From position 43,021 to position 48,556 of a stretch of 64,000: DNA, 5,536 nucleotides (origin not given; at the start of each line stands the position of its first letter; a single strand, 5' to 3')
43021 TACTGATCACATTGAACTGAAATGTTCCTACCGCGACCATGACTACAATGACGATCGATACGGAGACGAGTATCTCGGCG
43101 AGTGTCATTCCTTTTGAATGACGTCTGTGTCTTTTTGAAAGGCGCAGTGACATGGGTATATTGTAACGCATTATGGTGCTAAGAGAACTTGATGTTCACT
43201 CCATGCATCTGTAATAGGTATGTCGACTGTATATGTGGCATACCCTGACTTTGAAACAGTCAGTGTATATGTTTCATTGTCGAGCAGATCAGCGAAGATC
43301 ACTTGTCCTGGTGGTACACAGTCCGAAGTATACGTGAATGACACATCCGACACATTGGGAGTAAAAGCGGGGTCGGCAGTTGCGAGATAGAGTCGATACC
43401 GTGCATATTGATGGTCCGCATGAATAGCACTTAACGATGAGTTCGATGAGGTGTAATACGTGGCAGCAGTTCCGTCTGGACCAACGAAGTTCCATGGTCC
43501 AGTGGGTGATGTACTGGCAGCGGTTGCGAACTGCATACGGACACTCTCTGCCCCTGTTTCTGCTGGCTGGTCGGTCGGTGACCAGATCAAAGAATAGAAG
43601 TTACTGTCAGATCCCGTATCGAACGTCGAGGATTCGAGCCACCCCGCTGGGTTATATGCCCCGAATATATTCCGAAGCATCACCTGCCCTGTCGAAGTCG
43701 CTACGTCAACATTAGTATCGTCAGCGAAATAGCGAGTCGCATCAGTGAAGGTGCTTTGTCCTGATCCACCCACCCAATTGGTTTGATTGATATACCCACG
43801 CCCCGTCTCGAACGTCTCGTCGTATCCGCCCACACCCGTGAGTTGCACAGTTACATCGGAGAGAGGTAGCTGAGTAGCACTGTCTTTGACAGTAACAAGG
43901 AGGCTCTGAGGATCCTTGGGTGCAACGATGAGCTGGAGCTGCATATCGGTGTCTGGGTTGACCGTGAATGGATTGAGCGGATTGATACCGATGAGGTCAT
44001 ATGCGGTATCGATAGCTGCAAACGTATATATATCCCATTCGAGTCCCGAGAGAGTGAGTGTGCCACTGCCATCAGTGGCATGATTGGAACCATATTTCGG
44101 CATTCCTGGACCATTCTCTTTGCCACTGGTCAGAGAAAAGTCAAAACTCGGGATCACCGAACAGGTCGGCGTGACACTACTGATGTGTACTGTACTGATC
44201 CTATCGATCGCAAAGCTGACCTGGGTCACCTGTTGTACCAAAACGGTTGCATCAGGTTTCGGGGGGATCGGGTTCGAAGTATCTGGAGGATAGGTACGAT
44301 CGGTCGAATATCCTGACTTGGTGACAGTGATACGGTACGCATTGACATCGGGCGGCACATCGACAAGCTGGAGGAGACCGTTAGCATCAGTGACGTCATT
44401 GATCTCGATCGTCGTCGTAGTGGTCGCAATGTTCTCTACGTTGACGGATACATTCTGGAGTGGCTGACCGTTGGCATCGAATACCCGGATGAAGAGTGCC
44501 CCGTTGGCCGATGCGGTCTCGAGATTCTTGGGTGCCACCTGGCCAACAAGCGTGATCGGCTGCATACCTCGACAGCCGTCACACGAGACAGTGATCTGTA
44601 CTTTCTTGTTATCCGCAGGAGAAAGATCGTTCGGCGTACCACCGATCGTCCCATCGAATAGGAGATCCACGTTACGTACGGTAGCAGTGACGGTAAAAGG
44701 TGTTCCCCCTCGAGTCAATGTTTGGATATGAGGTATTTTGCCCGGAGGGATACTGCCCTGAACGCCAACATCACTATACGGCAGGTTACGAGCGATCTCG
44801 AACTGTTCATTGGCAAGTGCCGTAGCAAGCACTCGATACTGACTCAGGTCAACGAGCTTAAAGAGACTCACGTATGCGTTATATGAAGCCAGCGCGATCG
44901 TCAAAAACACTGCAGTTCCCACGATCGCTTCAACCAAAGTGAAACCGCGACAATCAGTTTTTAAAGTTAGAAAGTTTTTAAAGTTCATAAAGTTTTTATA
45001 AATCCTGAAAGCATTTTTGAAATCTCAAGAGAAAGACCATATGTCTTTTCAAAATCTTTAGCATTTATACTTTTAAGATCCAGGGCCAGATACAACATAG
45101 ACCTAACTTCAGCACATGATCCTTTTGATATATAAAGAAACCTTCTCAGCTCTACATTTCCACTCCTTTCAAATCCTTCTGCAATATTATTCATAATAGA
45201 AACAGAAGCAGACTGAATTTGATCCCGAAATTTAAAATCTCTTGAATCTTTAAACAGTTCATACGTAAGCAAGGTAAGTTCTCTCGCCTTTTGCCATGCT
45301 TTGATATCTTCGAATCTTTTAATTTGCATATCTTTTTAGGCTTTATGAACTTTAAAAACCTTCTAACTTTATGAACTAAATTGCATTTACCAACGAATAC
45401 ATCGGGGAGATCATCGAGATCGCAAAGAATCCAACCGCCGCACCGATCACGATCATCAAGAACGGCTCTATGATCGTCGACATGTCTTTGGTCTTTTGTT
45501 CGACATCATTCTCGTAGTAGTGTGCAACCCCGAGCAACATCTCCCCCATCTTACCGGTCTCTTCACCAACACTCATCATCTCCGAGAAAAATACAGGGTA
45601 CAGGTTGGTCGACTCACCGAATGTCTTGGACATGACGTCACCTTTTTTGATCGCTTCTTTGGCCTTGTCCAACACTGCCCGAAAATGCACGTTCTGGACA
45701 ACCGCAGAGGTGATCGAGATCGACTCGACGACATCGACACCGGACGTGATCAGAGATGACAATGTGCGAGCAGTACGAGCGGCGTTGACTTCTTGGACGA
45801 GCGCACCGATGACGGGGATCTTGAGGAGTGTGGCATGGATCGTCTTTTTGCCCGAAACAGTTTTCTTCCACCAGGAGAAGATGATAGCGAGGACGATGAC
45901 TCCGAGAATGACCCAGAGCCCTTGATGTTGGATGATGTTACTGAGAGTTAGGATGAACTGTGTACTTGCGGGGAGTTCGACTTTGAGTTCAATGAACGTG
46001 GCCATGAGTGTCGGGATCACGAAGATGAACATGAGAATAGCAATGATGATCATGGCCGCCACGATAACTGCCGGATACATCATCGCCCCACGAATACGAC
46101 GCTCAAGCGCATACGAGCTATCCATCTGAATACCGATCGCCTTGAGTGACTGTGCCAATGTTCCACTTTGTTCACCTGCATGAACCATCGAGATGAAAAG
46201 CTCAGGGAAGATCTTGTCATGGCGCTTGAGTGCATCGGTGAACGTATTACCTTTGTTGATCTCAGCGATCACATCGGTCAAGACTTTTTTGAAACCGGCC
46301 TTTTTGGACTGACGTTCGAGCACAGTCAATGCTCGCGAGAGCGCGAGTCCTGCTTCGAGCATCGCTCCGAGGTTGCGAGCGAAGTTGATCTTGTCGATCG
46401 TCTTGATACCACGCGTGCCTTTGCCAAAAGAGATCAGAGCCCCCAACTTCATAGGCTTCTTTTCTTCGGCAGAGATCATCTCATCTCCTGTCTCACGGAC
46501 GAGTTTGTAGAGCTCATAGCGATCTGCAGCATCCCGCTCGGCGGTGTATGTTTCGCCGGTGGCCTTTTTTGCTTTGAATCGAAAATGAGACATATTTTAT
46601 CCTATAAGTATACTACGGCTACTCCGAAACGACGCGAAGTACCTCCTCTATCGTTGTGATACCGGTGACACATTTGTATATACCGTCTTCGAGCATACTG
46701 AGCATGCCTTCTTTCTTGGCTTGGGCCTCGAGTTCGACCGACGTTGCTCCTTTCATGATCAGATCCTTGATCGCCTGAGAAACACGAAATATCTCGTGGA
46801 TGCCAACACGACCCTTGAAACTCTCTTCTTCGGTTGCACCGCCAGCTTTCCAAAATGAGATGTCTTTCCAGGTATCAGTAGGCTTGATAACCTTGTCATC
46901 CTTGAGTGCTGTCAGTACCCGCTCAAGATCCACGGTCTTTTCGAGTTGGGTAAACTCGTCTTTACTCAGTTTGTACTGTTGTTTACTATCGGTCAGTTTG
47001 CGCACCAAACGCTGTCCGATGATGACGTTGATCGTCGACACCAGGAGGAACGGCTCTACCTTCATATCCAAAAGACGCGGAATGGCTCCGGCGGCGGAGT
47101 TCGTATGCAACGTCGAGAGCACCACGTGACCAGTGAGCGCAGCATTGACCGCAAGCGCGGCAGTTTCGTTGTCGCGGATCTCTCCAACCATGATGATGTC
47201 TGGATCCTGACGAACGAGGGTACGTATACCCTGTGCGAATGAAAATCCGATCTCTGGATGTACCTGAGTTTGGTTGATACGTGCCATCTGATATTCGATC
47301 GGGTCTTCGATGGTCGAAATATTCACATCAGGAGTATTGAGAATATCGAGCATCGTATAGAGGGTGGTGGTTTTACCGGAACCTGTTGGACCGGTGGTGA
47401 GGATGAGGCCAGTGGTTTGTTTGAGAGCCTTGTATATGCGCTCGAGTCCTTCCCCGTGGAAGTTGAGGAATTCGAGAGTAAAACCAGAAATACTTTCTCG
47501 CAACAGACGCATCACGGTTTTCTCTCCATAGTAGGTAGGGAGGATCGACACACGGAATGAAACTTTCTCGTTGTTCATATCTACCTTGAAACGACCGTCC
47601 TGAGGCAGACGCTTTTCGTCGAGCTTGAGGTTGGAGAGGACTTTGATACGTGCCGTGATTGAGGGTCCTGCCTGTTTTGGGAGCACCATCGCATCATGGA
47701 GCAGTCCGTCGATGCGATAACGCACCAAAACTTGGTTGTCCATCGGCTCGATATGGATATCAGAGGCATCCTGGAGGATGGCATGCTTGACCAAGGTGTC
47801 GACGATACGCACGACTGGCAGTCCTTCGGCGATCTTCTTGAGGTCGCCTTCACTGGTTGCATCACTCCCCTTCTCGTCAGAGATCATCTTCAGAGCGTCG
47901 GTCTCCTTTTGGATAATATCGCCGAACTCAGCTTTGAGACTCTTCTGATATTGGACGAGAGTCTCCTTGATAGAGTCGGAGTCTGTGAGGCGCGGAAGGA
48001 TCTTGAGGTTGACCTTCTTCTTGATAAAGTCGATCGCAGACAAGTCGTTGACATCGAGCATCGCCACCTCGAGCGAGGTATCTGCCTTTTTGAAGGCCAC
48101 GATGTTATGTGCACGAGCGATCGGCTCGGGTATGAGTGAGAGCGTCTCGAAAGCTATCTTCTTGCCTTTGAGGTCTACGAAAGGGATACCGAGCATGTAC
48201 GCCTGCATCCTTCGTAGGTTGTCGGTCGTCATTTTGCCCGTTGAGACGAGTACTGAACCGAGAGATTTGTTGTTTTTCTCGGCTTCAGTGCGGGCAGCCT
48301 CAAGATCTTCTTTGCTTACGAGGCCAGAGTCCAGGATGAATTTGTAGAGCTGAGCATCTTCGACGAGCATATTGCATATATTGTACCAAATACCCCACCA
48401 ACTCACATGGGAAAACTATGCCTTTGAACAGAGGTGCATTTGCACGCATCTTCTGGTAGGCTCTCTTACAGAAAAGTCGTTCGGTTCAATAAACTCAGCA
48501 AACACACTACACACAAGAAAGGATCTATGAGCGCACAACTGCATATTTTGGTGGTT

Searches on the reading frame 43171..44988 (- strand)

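Call 33: search_protein_families(library=pfam, proteins=[window:43171-44988:-], max_evalue=0.001)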
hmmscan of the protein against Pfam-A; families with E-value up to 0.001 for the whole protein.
window:43171-44988:- (605 aa): 5 families
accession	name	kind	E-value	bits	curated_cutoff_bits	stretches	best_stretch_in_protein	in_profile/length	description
PF13620.12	CarboxypepD_reg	-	3.5e-11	43.7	32.3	1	168-259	5-79/82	Carboxypeptidase regulatory-like domain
PF13715.12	CarbopepD_reg_2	-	1.4e-05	25.5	32.2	0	169-231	5-59/88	CarboxypepD_reg-like domain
PF08308.17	PEGA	-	0.00038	20.7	20.8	0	570-593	33-56/71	PEGA domain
PF17789.7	MG4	-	0.00045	20.8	24.7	0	167-223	20-74/95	Macroglobulin domain MG4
PF07963.17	N_methyl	-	0.00049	20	21.2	1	12-36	3-27/27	Prokaryotic N-terminal methylation motif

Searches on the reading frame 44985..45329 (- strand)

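Call 33: search_protein_families(library=pfam, proteins=[window:44985-45329:-], max_evalue=0.001)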
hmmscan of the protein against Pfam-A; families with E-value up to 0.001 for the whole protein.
window:44985-45329:- (114 aa): 1 family
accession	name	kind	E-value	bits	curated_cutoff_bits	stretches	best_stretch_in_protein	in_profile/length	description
PF05635.17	23S_rRNA_IVP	-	3.1e-31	108.2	33.8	1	7-109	1-106/106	23S rRNA-intervening sequence protein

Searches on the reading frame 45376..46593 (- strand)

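Call 33: search_protein_families(library=pfam, proteins=[window:45376-46593:-], max_evalue=0.001)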
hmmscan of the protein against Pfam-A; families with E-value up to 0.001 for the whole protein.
window:45376-46593:- (405 aa): 2 families
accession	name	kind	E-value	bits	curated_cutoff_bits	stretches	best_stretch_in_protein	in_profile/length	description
PF00482.28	T2SSF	-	1.8e-54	183.4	25.2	2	71-194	1-125/125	Type II secretion system (T2SS), protein F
PF23113.1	MARCHF6_C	-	0.00085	19.6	28.8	0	175-239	11-74/180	E3 ubiquitin-protein ligase MARCHF6-like, C-terminal domain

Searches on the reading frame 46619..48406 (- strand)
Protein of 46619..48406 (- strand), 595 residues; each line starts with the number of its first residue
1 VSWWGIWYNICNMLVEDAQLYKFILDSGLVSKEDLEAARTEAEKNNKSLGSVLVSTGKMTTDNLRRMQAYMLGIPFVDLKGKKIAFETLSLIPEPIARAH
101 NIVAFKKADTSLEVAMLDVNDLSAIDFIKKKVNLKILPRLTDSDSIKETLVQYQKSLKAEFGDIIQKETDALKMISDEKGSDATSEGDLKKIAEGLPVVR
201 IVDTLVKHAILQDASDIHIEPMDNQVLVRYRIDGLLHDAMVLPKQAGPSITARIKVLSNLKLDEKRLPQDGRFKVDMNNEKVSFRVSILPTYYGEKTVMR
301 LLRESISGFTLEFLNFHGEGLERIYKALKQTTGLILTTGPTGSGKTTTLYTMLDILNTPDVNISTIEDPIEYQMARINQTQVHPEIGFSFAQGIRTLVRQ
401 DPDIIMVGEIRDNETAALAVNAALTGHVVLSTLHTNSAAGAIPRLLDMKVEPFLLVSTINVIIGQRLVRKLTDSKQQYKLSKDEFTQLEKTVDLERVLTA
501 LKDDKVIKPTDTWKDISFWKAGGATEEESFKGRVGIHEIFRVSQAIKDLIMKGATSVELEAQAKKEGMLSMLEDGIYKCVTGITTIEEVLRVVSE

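Call 33: search_protein_families(library=pfam, proteins=[window:46619-48406:-], max_evalue=0.001)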
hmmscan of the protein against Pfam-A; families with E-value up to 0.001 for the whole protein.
window:46619-48406:- (595 aa): 2 families
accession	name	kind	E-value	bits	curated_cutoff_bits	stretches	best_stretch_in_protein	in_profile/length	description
PF00437.27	T2SSE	-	2e-117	392.4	24.9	1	196-591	6-370/370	Type II/IV secretion system protein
PF05157.20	MshEN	-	2.2e-13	50.4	23.1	1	72-158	1-88/90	MshEN domain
